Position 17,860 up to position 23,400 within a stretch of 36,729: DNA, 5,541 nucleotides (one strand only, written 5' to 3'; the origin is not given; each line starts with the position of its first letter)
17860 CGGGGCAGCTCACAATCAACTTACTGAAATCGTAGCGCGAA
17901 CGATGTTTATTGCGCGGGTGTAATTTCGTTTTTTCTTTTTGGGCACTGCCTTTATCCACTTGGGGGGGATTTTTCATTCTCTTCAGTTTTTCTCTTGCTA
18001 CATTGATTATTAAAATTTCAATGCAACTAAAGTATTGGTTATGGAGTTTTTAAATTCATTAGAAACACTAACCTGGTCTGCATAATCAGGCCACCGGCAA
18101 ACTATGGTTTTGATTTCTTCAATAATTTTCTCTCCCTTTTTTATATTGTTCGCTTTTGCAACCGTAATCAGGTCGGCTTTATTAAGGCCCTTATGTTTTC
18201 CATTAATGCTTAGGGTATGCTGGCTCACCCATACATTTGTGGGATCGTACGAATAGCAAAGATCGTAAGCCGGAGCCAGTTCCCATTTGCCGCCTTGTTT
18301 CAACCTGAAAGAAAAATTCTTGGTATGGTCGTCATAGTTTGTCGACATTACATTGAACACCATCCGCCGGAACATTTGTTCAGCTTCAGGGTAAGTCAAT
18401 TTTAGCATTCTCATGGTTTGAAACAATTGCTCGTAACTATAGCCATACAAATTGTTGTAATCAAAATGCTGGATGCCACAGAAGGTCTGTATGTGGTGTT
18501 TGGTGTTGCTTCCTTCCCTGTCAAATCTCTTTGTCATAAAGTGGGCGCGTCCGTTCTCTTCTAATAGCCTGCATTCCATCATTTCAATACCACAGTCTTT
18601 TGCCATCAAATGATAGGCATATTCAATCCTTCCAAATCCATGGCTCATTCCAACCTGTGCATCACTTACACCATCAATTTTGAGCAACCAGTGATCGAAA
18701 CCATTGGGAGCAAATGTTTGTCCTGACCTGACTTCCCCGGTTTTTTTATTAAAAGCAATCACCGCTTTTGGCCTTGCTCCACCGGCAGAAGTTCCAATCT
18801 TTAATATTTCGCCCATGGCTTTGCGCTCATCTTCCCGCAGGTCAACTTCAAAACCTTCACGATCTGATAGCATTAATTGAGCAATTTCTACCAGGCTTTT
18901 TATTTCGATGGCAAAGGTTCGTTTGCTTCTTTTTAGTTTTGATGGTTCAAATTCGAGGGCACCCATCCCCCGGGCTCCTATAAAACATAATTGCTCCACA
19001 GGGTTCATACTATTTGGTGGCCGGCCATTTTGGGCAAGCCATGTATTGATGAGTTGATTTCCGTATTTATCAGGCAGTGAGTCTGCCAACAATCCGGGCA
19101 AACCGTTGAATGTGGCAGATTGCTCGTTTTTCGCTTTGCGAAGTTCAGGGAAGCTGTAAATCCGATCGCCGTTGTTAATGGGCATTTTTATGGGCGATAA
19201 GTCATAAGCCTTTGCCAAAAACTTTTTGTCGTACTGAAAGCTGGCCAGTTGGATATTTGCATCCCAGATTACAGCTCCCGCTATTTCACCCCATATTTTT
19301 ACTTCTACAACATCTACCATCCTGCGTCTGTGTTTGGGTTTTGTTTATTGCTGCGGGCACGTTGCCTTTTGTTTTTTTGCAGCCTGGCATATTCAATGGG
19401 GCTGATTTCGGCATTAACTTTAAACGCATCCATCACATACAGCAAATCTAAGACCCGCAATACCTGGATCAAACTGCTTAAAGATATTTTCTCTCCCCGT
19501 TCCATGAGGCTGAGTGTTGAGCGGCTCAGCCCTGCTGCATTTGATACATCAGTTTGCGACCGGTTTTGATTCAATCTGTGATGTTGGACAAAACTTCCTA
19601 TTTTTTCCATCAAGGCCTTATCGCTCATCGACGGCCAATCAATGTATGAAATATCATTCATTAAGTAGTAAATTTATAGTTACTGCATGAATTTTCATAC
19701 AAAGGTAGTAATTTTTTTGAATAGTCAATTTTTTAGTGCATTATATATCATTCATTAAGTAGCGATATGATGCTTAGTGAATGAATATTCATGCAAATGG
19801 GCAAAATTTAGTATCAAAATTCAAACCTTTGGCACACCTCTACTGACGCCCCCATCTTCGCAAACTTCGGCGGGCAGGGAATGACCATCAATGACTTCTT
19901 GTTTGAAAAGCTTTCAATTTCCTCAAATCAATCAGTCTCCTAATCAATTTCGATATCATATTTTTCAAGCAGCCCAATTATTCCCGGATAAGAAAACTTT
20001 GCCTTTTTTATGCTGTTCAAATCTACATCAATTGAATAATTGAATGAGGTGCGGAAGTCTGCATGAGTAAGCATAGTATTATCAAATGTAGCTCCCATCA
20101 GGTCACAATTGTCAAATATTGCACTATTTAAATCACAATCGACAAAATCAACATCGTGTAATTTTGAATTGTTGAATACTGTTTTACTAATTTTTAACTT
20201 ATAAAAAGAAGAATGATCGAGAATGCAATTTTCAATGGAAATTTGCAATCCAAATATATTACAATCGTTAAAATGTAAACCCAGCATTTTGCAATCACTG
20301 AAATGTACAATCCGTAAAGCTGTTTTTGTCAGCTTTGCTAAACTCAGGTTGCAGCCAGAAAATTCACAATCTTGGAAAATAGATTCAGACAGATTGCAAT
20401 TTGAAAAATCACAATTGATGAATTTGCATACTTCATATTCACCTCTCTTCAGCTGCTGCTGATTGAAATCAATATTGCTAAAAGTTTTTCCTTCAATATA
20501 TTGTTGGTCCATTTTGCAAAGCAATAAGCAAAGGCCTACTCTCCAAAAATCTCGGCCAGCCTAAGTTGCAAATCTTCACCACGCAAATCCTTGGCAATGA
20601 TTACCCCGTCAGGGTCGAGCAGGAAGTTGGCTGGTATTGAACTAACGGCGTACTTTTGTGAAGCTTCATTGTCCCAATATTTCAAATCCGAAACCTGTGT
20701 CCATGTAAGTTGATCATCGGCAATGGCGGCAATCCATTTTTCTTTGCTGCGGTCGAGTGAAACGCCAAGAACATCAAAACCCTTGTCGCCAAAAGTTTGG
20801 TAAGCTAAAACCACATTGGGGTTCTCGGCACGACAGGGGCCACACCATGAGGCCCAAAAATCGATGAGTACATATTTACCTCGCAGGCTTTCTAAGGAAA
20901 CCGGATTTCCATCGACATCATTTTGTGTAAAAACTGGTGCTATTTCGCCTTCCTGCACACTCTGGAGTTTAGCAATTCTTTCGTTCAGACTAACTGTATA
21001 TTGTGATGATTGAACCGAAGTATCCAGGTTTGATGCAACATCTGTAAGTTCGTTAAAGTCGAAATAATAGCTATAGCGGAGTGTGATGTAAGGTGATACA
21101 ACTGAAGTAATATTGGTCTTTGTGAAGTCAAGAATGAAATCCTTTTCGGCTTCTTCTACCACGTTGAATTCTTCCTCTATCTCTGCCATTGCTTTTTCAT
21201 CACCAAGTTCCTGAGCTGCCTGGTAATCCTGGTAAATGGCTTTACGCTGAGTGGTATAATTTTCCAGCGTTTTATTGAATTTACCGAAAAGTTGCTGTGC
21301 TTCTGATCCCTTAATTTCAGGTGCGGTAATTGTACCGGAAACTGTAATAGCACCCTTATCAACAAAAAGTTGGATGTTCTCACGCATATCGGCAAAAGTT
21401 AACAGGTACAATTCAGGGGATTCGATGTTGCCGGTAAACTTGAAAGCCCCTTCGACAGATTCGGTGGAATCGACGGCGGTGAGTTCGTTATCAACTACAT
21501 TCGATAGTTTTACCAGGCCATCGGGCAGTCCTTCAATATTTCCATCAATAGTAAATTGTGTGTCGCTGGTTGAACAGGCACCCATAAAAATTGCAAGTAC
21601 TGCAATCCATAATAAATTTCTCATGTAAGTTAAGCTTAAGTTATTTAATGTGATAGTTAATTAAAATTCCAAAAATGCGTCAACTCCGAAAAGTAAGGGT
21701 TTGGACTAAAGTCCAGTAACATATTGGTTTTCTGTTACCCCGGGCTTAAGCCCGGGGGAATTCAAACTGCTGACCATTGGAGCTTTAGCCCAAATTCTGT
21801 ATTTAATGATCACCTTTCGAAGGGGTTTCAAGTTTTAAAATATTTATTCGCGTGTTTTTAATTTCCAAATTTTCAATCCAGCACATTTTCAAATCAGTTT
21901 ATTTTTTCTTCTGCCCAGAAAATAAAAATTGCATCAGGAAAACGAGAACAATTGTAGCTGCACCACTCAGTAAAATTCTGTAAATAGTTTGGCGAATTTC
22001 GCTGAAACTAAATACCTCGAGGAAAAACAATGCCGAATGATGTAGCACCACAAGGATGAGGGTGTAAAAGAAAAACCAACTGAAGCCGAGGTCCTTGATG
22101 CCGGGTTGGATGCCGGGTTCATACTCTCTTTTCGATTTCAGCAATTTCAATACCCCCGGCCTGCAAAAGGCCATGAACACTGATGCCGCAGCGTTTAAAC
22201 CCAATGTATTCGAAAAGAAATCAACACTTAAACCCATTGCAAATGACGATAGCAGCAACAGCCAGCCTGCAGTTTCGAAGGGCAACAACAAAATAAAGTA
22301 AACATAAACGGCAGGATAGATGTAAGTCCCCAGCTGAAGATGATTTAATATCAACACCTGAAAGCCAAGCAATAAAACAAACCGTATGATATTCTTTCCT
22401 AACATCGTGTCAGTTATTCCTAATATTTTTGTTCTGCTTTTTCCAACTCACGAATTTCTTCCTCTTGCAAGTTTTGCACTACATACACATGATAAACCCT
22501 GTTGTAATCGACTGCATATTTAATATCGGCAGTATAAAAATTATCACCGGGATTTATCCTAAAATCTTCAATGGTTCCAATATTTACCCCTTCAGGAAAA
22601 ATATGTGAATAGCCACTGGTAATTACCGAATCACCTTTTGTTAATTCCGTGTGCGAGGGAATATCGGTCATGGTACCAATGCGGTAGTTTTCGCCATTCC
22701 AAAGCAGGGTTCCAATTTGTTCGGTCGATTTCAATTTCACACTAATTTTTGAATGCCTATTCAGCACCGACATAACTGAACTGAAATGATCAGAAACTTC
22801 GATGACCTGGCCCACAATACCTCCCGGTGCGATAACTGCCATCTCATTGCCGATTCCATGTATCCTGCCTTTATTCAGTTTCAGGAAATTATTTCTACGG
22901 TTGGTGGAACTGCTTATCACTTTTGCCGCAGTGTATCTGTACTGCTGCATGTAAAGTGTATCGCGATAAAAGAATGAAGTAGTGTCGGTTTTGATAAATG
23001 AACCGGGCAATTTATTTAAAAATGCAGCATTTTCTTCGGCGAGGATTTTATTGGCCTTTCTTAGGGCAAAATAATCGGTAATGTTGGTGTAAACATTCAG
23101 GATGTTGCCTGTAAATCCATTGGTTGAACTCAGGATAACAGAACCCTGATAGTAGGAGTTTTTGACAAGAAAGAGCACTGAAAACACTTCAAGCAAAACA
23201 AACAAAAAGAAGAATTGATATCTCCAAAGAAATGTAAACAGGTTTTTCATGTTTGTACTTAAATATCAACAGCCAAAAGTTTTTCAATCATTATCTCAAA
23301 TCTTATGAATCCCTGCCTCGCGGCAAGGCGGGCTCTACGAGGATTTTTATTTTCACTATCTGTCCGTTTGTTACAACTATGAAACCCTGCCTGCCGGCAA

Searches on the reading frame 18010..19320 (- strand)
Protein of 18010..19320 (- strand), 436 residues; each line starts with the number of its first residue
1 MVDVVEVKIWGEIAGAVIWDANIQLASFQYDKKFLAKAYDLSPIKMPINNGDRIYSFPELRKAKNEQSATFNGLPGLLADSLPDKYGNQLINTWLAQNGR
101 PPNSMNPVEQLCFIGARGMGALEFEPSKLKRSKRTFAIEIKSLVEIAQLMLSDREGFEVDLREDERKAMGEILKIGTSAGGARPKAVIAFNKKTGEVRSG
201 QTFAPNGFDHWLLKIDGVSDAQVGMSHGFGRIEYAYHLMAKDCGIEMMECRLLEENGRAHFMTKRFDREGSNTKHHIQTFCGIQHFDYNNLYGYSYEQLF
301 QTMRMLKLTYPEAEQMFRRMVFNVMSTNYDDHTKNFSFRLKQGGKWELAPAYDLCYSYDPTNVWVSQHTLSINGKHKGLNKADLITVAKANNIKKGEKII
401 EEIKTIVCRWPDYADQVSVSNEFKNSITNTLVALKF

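Call 4: search_protein_families(library=pfam, proteins=[window:18010-19320:-], max_evalue=0.01)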
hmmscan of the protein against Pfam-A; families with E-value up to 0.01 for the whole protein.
window:18010-19320:- (436 aa): 2 families
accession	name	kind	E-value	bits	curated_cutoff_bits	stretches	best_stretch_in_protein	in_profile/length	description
PF07804.18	HipA_C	-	7.8e-53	179.7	30.5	1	177-408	1-211/213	HipA-like C-terminal domain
PF13657.11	Couple_hipA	-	1.6e-16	61.1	22.5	1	6-124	2-98/99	HipA N-terminal domain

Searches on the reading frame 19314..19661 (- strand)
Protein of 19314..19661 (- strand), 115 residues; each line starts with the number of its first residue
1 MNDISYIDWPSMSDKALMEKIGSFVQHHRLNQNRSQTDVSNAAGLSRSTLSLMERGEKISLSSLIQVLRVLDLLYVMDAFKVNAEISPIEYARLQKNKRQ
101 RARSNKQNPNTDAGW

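Call 4: search_protein_families(library=pfam, proteins=[window:19314-19661:-], max_evalue=0.01)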
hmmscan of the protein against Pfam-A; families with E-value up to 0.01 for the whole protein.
window:19314-19661:- (115 aa): 3 families
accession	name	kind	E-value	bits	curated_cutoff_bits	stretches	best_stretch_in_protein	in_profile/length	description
PF01381.28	HTH_3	-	6.6e-08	32.9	23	1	29-72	5-49/55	Helix-turn-helix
PF13560.12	HTH_31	-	1.3e-05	25.9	27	1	22-72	3-55/64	Helix-turn-helix domain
PF13443.12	HTH_26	-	0.0009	19.9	22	1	35-72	12-51/63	Cro/C1-type HTH DNA-binding domain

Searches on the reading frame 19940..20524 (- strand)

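Call 4: search_protein_families(library=pfam, proteins=[window:19940-20524:-], max_evalue=0.01)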
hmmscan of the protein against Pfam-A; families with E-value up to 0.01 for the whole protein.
window:19940-20524:- (194 aa): 4 families
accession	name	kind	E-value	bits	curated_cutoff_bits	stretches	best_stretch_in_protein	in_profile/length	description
PF13599.13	Pentapeptide_4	-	4.1e-25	88.1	38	2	32-90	5-63/78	Pentapeptide repeat region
PF00805.28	Pentapeptide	-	2.9e-17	62.3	20.2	3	35-66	3-34/40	Pentapeptide repeats (8 copies)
PF13576.12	Pentapeptide_3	-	1e-14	54.9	27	2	117-158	1-45/48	Pentapeptide repeats (9 copies)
PF23894.2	LD_SV2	-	5.1e-09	36.8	29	2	99-158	24-83/92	SV2A/B/C luminal domain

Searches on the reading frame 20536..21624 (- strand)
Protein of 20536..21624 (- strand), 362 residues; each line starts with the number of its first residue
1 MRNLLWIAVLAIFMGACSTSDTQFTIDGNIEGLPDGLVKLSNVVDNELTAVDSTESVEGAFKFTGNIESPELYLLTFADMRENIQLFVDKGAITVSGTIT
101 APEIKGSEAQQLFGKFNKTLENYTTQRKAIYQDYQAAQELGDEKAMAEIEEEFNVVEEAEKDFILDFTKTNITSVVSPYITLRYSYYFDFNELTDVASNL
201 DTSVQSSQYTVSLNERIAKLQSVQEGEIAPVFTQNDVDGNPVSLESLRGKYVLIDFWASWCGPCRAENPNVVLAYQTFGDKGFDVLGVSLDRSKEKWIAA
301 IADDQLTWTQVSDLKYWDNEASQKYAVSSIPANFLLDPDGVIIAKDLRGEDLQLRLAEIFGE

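Call 4: search_protein_families(library=pfam, proteins=[window:20536-21624:-], max_evalue=0.01)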
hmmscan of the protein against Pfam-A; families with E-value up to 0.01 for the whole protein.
window:20536-21624:- (362 aa): 8 families
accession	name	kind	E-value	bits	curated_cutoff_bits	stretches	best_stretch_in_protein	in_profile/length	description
PF00578.27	AhpC-TSA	-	1.7e-22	80.1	26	1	226-343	2-122/124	AhpC/TSA family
PF08534.16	Redoxin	-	2.5e-19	70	26.6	1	225-349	2-135/148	Redoxin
PF13905.12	Thioredoxin_8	-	4.1e-19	69.1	27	1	249-340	1-92/94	Thioredoxin-like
PF14289.11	DUF4369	-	2e-16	60.7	25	1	24-113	1-91/91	Domain of unknown function (DUF4369)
PF00085.26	Thioredoxin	-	4e-08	33.6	23.5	1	250-293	19-61/103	Thioredoxin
PF00255.25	GSHPx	-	2.6e-05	24.2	27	1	232-288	4-59/108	Glutathione peroxidase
PF13098.12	Thioredoxin_2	-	3e-05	24.7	27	1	248-342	4-87/104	Thioredoxin-like domain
PF01813.22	ATP-synt_D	-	0.0025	18.1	25.7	1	110-221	24-141/196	ATP synthase subunit D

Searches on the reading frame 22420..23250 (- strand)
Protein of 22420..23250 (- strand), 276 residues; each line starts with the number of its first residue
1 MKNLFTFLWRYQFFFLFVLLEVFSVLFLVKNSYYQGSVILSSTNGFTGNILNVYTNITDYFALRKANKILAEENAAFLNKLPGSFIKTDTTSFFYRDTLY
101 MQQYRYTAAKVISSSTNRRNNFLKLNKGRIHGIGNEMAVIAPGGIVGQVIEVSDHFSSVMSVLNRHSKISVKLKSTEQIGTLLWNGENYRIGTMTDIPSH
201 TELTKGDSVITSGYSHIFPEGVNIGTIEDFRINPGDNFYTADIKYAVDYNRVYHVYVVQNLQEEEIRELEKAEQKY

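Call 4: search_protein_families(library=pfam, proteins=[window:22420-23250:-], max_evalue=0.01)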
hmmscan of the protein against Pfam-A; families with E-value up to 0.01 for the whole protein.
window:22420-23250:- (276 aa): 2 families
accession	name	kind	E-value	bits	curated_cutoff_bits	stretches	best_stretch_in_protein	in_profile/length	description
PF04085.20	MreC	-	1.1e-39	136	28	1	111-259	1-147/147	Rod shape-determining protein MreC, barrel core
PF02699.20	YajC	-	0.0068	16.7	28.2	0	137-159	39-60/78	Preprotein translocase subunit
